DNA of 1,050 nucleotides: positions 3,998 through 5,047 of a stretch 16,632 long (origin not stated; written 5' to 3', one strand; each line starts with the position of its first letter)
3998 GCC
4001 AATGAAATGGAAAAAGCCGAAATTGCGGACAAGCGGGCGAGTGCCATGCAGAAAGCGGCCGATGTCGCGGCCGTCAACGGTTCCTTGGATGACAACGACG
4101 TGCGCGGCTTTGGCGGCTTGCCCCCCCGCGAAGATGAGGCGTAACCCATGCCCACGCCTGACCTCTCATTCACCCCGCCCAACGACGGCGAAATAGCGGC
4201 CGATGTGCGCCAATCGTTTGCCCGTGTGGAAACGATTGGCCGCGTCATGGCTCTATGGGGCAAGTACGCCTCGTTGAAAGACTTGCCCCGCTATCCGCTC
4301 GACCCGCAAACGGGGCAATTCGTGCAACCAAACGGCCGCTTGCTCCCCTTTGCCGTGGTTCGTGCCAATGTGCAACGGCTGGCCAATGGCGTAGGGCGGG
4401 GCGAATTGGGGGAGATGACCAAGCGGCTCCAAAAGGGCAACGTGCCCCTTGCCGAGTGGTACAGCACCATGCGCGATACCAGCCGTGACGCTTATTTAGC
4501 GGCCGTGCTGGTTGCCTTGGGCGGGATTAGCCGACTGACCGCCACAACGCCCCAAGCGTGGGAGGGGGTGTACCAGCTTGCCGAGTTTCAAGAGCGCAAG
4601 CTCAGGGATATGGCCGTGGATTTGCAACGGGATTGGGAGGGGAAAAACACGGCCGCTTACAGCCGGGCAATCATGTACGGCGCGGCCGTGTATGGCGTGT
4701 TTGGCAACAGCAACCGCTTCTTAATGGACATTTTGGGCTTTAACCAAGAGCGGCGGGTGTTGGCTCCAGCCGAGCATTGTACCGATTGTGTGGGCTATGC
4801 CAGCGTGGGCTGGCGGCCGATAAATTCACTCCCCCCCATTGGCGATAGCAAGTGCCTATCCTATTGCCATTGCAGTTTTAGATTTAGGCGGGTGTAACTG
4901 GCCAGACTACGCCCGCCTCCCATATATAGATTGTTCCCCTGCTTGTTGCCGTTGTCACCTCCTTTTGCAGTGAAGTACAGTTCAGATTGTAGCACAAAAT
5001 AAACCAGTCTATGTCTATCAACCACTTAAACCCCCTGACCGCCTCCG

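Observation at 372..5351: CTGAACT direct repeats with 9-bp phasing overlap all three predicted promoters: a candidate operator for an unidentified phage regulator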

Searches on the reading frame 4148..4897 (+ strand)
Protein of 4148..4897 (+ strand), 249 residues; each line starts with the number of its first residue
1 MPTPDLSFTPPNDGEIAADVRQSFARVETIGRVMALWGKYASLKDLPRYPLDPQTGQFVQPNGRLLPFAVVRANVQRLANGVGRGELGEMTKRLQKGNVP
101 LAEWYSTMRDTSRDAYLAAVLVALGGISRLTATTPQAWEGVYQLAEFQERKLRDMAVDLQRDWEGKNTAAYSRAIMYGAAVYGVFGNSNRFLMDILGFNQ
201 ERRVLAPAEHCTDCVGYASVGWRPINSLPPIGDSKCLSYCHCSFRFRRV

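Call 11: search_protein_families(library=phrogs, proteins=[window:4148-4897:+], max_evalue=0.01)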
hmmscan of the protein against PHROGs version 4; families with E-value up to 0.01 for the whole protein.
window:4148-4897:+ (249 aa): 1 family
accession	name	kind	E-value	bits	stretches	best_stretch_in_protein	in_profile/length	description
phrog_24776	-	unknown function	1.1e-17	65.5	1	45-248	4-205/218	-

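Call 12: search_protein_families(library=pfam, proteins=[window:4148-4897:+], max_evalue=0.01)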
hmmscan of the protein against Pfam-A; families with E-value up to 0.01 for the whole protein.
window:4148-4897:+ (249 aa): 0 families

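Call 15: find_related_loci(query=window:4148-4897:+, collection=viral_contigs, flank=10000)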
Query window:4148-4897:+ (249 aa) in viral_contigs; peptide patterns used: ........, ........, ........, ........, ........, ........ (x = any residue, [..] = any of these).
5 stretches matched a pattern; 1 encode a relative of the query (tblastn E <= 1e-3); 1 distinct loci.
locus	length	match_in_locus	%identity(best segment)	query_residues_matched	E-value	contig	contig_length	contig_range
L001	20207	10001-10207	31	137-207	2e-4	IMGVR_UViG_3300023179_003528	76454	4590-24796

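Call 16: find_related_loci(query=window:4148-4897:+, collection=genome_contigs, flank=10000)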
Query window:4148-4897:+ (249 aa) in genome_contigs; peptide patterns used: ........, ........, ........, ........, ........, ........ (x = any residue, [..] = any of these).
150 stretches matched a pattern, but none encodes a relative of the query by tblastn (E <= 1e-3).

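Call 17: find_encoding_contigs(protein=window:4148-4897:+, flank=10000, max_places=10)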
Protein window:4148-4897:+ (249 aa): no gene with exactly this product is on record in the collection.

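Call 18: find_homologous_proteins(query=window:4148-4897:+)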
Query window:4148-4897:+ (249 aa): 4 proteins with E <= 0.001 among 488 candidates.
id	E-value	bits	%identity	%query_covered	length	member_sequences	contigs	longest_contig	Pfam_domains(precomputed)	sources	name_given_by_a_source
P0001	9.9e-163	558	97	100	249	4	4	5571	-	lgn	-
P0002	3.3e-146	504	88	100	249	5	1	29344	-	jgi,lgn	jgi:hypothetical protein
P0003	6.2e-141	487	85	100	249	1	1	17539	-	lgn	-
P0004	5.2e-85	304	53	100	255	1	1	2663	-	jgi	-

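Call 19: find_encoding_contigs(protein=P0002, flank=10000, max_places=10)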
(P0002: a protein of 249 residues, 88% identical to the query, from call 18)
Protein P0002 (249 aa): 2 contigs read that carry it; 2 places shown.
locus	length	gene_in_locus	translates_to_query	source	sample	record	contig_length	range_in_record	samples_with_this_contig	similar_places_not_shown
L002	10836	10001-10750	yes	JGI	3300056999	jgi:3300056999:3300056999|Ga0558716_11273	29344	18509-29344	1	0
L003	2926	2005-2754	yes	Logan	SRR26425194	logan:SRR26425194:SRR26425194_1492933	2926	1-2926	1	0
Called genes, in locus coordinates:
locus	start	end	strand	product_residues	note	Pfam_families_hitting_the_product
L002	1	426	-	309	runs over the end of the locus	PF07505:DUF5131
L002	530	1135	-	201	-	-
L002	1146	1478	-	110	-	-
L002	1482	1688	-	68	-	-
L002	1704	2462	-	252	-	PF12728:HTH_17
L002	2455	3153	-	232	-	PF01555:N6_N4_Mtase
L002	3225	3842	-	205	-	PF01555:N6_N4_Mtase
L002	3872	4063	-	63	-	-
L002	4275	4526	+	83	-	-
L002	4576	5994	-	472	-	PF01555:N6_N4_Mtase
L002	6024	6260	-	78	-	-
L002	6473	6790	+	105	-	-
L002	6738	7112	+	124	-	-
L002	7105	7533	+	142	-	-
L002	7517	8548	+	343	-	PF03237:Terminase_6N (faint), PF17289:Terminase_6C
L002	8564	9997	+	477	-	PF06381:Phage_portal_3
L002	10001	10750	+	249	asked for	-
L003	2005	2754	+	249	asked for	-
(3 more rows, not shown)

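Call 20: find_encoding_contigs(protein=P0003, flank=10000, max_places=10)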
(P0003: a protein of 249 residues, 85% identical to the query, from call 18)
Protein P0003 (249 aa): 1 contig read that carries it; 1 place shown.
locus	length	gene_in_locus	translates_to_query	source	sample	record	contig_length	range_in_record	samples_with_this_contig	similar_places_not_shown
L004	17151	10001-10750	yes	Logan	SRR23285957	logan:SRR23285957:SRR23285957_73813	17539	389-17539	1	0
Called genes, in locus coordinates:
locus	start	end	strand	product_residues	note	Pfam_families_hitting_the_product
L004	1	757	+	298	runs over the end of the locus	-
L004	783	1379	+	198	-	-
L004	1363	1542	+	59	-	-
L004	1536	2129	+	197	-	PF22769:DCD, PF00692:dUTPase (weak)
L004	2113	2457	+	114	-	-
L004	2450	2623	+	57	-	-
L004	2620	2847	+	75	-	-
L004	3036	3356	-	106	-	-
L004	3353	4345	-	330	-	PF07505:DUF5131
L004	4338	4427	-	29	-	-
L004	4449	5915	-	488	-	PF13708:DUF4942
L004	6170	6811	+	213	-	-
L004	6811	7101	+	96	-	-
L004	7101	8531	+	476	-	PF03237:Terminase_6N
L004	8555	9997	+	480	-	PF06381:Phage_portal_3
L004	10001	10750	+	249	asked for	-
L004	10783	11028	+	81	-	-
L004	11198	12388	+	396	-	-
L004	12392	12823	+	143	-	-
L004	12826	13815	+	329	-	PF04454:Linocin_M18, PF19774:DUF6260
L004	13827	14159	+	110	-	PF14520:HHH_5 (weak)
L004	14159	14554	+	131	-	-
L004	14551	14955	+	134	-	-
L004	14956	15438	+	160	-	-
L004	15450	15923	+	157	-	-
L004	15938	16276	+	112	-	-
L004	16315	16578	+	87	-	-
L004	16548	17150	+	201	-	?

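Call 21: find_encoding_contigs(protein=P0001, flank=10000, max_places=10)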
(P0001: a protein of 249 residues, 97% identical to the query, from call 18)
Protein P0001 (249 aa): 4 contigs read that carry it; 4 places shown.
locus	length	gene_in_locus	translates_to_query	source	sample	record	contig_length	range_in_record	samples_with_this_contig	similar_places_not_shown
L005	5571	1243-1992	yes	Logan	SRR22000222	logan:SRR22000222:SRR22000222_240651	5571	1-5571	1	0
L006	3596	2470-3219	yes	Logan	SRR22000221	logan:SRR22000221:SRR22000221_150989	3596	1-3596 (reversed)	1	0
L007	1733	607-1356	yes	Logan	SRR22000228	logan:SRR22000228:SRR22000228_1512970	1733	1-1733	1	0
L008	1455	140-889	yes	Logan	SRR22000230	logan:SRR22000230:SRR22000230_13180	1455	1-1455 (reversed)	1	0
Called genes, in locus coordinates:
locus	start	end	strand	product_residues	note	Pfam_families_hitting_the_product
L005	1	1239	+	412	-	?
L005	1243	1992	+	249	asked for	-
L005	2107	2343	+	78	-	-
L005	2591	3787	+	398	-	-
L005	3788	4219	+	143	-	-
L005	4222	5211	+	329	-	PF04454:Linocin_M18, PF19774:DUF6260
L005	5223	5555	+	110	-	-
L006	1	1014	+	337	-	?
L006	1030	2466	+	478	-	PF06381:Phage_portal_3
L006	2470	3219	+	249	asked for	-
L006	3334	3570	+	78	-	-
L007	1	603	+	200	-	?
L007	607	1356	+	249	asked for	-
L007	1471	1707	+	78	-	-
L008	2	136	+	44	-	?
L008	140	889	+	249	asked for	-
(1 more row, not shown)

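Call 29: find_related_loci(query=A2, collection=metagenome_contigs, flank=10000)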
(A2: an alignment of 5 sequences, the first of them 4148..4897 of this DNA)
Query A2 (249 aa) in metagenome_contigs; peptide patterns used: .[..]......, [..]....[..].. (x = any residue, [..] = any of these).
193 stretches matched a pattern; 16 encode a relative of the query (tblastn E <= 1e-3); 16 distinct loci.
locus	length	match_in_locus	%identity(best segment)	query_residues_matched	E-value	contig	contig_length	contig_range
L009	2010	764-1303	35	62-247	4e-30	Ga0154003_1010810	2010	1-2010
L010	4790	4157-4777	32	38-247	2e-23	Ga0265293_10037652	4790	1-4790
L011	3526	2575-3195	32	38-247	2e-23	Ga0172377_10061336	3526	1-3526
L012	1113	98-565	31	90-248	5e-22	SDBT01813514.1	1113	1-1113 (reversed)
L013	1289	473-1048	30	52-247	7e-22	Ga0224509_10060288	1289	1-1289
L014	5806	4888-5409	31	82-247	1e-21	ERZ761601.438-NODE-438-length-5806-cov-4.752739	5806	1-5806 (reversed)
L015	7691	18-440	36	104-247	2e-21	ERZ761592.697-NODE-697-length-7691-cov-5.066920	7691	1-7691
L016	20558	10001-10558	29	51-247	3e-19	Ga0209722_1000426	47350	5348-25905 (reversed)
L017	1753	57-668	30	46-249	5e-17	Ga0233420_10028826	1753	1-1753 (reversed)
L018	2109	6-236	44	172-247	8e-17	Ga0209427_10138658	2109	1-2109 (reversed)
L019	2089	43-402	34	125-247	2e-14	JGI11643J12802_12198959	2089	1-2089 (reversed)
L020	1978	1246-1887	28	36-249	3e-12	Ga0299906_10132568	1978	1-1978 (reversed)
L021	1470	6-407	37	116-249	6e-12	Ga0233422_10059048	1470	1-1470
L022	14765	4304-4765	29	89-247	2e-10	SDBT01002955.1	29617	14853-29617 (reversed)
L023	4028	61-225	42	197-245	3e-9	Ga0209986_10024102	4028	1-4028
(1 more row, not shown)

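Call 30: find_related_loci(query=A2, collection=genome_contigs, flank=10000)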
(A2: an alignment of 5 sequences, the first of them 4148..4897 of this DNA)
Query A2 (249 aa) in genome_contigs; peptide patterns used: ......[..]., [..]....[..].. (x = any residue, [..] = any of these).
84 stretches matched a pattern, but none encodes a relative of the query by tblastn (E <= 1e-3).

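Call 38: search_protein_families(library=pfam, proteins=[L004:783-1379:+, L004:1363-1542:+, L004:2113-2457:+, L004:2450-2623:+, L004:2620-2847:+, L004:3036-3356:-, L004:6811-7101:+, L002:1704-2462:-, L002:6024-6260:-, L004:10783-11028:+], max_evalue=0.05)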
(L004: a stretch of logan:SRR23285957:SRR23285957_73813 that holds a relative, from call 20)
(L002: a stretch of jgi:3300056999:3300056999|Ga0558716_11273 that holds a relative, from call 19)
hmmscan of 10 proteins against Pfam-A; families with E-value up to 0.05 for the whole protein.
L004:783-1379:+ (198 aa): 0 families

L004:1363-1542:+ (59 aa): 0 families

L004:2113-2457:+ (114 aa): 0 families

L004:2450-2623:+ (57 aa): 0 families

L004:2620-2847:+ (75 aa): 0 families

L004:3036-3356:- (106 aa): 0 families

L004:6811-7101:+ (96 aa): 2 families
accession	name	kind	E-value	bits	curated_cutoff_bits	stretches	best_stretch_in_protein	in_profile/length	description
PF13384.12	HTH_23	-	0.0063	16.7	24.6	1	20-42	10-31/50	Homeodomain-like domain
PF01381.28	HTH_3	-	0.0075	16.7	23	1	22-68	3-49/55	Helix-turn-helix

L002:1704-2462:- (252 aa): 1 family
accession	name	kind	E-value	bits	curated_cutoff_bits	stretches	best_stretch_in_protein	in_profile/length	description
PF12728.13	HTH_17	-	1.7e-08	35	27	1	182-226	1-45/51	Helix-turn-helix domain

L002:6024-6260:- (78 aa): 2 families
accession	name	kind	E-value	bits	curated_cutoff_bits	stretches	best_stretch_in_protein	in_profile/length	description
PF12840.13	HTH_20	-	0.04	14.3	27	0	37-62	9-34/51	Helix-turn-helix domain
PF22802.1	RsiG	-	0.043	14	27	0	21-55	2-36/65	RsiG-like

L004:10783-11028:+ (81 aa): 0 families

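Call 39: search_protein_families(library=phrogs, proteins=[L004:783-1379:+, L004:1363-1542:+, L004:2113-2457:+, L004:2450-2623:+, L004:2620-2847:+, L004:3036-3356:-, L004:6811-7101:+, L002:1704-2462:-, L002:6024-6260:-, L004:10783-11028:+], max_evalue=0.05)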
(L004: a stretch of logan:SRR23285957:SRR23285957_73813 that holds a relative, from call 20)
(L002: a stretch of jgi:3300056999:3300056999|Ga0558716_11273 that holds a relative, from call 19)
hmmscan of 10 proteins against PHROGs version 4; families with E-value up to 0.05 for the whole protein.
L004:783-1379:+ (198 aa): 2 families
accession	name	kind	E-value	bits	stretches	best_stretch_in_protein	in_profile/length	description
phrog_10398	-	unknown function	1.6e-07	32.3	1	128-186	6-66/66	-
phrog_11202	-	unknown function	0.0024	18.3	1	131-191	11-74/218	-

L004:1363-1542:+ (59 aa): 0 families

L004:2113-2457:+ (114 aa): 0 families

L004:2450-2623:+ (57 aa): 0 families

L004:2620-2847:+ (75 aa): 0 families

L004:3036-3356:- (106 aa): 1 family
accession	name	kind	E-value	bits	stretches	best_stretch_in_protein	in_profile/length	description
phrog_38253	-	unknown function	0.029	15.7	1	14-52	2-39/106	-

L004:6811-7101:+ (96 aa): 6 families
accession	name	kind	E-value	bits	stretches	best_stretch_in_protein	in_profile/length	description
phrog_1381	-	moron, auxiliary metabolic gene and host takeover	4.5e-12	46.8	1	14-93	11-91/264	plasmid antitoxin with HTH domain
phrog_2439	-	transcription regulation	5.8e-05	23.1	1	16-85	8-74/367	transcriptional regulator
phrog_1373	-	transcription regulation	0.0018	19.3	1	18-57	66-103/166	transcriptional regulator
phrog_2328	-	transcription regulation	0.013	16.3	1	20-79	20-78/128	transcriptional repressor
phrog_26352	-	unknown function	0.03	14.2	1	25-92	87-150/346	-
phrog_37215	-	unknown function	0.037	15.3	1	47-83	118-154/163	-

L002:1704-2462:- (252 aa): 10 families
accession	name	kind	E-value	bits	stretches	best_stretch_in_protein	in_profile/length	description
phrog_323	-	transcription regulation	2.5e-07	31.6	1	44-112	4-72/319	transcriptional regulator, D5-like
phrog_11013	-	unknown function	8.9e-05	23.3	1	43-86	28-71/87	-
phrog_66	-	integration and excision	0.00011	23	1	178-240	89-152/412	excisionase and transcriptional regulator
phrog_10045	-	DNA, RNA and nucleotide metabolism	0.00073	20.3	1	179-234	17-73/74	HTH DNA binding protein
phrog_2474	-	transcription regulation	0.0024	18.8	1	180-214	46-80/118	MerR-like transcriptional regulator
phrog_2907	-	integration and excision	0.014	16.8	1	180-214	4-38/117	excisionase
phrog_1864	-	unknown function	0.026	15.4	0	189-211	27-49/73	-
phrog_1763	-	DNA, RNA and nucleotide metabolism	0.026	15.2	0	189-210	13-34/60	HTH DNA binding protein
phrog_15534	-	DNA, RNA and nucleotide metabolism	0.027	16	0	179-225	40-85/93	HTH DNA binding protein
phrog_16121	-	unknown function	0.038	15.2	0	46-84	3-41/124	-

L002:6024-6260:- (78 aa): 0 families

L004:10783-11028:+ (81 aa): 2 families
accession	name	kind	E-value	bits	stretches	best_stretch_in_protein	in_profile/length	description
phrog_10894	-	unknown function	0.0044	18.1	1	10-39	16-45/64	-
phrog_19741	-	unknown function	0.042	13.5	1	21-71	41-96/663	-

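Call 66: find_encoding_contigs(protein=P0004, flank=10000)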
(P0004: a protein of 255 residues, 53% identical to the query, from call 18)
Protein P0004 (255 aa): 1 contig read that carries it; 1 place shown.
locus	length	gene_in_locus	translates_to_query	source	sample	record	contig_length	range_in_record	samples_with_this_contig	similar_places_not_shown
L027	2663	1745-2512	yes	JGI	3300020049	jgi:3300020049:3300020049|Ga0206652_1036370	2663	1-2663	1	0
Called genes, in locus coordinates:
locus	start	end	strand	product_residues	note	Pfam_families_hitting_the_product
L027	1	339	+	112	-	?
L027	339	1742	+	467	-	PF06381:Phage_portal_3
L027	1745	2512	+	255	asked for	-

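Call 77: search_protein_families(library=phrogs, proteins=[L002:530-1135:-, L002:1146-1478:-, L002:1482-1688:-, L002:4275-4526:+, L004:2-757:+, L004:3353-4345:-, L004:4449-5915:-, L002:4576-5994:-, L002:3225-3842:-, L002:2455-3153:-], max_evalue=0.01)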
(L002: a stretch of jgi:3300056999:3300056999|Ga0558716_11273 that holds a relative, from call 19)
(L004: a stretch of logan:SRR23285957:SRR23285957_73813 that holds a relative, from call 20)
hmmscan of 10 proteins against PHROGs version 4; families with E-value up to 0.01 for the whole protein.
L002:530-1135:- (201 aa): 0 families

L002:1146-1478:- (110 aa): 0 families

L002:1482-1688:- (68 aa): 1 family
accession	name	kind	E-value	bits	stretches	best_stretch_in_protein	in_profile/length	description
phrog_11549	-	unknown function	0.0083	16.3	1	9-55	145-189/339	-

L002:4275-4526:+ (83 aa): 1 family
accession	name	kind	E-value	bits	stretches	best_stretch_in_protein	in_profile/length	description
phrog_4102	-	head and packaging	0.00017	22.8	1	17-54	7-43/166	terminase small subunit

L004:2-757:+ (251 aa): 1 family
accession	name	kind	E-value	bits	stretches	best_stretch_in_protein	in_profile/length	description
phrog_424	-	moron, auxiliary metabolic gene and host takeover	3.7e-06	27.2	1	1-156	198-341/460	phosphoadenosine phosphosulfate reductase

L004:3353-4345:- (330 aa): 1 family
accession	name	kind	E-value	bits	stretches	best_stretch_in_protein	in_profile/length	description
phrog_2045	-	unknown function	2.5e-103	346.6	1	1-327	2-288/299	-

L004:4449-5915:- (488 aa): 15 families
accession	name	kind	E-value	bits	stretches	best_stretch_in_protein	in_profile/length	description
phrog_32703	-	unknown function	4.5e-63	214.6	1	50-482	32-472/480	-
phrog_6263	-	other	5.1e-25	89.1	2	44-148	410-512/548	DNA methyltransferase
phrog_9133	-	unknown function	9.2e-20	71.1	1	7-196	733-906/1259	-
phrog_11358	-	unknown function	4.8e-19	67.8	1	50-196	1870-2017/3431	-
phrog_15406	-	other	1.1e-18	66.8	1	50-196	1273-1419/2789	DNA methyltransferase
phrog_18947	-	unknown function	2.1e-15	56.1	1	49-197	590-739/1537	-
phrog_9793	-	unknown function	3.2e-14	53.2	1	49-144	626-718/772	-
phrog_799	-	other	9.8e-14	52.4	1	5-151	209-324/458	DNA methyltransferase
phrog_22901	-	unknown function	7.3e-13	47.7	1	49-195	656-803/1394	-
phrog_38825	-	unknown function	2.2e-08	34.9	1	274-472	94-283/299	-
phrog_10691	-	unknown function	4e-06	24.5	1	50-143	2381-2475/3925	-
phrog_5143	-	unknown function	0.00022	19.4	1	50-144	1824-1919/2204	-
phrog_5172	-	unknown function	0.00037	20.3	1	50-124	46-108/377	-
phrog_3820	-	other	0.00046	20.3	1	50-120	70-139/255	DNA methyltransferase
phrog_31814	-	other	0.0015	19.7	0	50-104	30-80/95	DNA methyltransferase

L002:4576-5994:- (472 aa): 14 families
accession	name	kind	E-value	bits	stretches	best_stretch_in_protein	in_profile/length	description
phrog_67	-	other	4.3e-80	271.7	1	2-445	120-360/743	DNA methyltransferase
phrog_6025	-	other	6.2e-35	121.5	1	2-176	8-191/192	DNA methyltransferase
phrog_3008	-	other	3.2e-30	106.2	1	181-435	1-218/244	DNA methyltransferase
phrog_498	-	other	8.8e-21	75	2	363-447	355-438/633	DNA methyltransferase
phrog_23148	-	unknown function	5.6e-14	53.5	1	364-432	82-150/165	-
phrog_18293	-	other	5.3e-13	50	1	364-435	43-114/119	methyltransferase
phrog_8769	-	other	1.5e-12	48.2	1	376-429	1-54/71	methyltransferase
phrog_23085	-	unknown function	8.5e-10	39.4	1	366-444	43-121/138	-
phrog_6952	-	other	2.3e-09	38.3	1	366-421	113-168/181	DNA methyltransferase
phrog_11619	-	other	7.4e-09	36.3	1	4-80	66-146/186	DNA methyltransferase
phrog_12517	-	unknown function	5.2e-07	30.1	1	375-431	94-150/316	-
phrog_12862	-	unknown function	4.9e-06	27.5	1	6-72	3-65/149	-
phrog_18146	-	other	4.8e-05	23.4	1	383-417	66-100/452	DNA methyltransferase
phrog_10183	-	other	0.00055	19.3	0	4-34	500-528/889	DNA methyltransferase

L002:3225-3842:- (205 aa): 5 families
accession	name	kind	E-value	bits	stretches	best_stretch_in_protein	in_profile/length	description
phrog_67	-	other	9.6e-46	158.1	1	2-190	120-247/743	DNA methyltransferase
phrog_6025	-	other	4.1e-36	125.4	1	2-178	8-191/192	DNA methyltransferase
phrog_11619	-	other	4.9e-11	43.4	1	4-94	66-155/186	DNA methyltransferase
phrog_12862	-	unknown function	3.8e-07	31.1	1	6-72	3-65/149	-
phrog_498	-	other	0.00043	19.9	1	16-101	214-307/633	DNA methyltransferase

L002:2455-3153:- (232 aa): 10 families
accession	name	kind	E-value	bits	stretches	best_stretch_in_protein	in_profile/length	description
phrog_67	-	other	1.1e-32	115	1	68-205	256-360/743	DNA methyltransferase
phrog_3008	-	other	1.6e-21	77.7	1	124-195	147-218/244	DNA methyltransferase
phrog_498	-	other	3.6e-16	59.8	1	120-208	352-439/633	DNA methyltransferase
phrog_23148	-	unknown function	6.4e-15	56.6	1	118-192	76-150/165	-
phrog_18293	-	other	3e-13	50.7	1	126-195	45-114/119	methyltransferase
phrog_8769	-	other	5.7e-13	49.5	1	136-189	1-54/71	methyltransferase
phrog_23085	-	unknown function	2.2e-11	44.6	1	118-204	35-121/138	-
phrog_6952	-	other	7.6e-10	39.9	1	126-181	113-168/181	DNA methyltransferase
phrog_12517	-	unknown function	1.9e-05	25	1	135-191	94-150/316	-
phrog_18146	-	other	2.7e-05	24.3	1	142-178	65-101/452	DNA methyltransferase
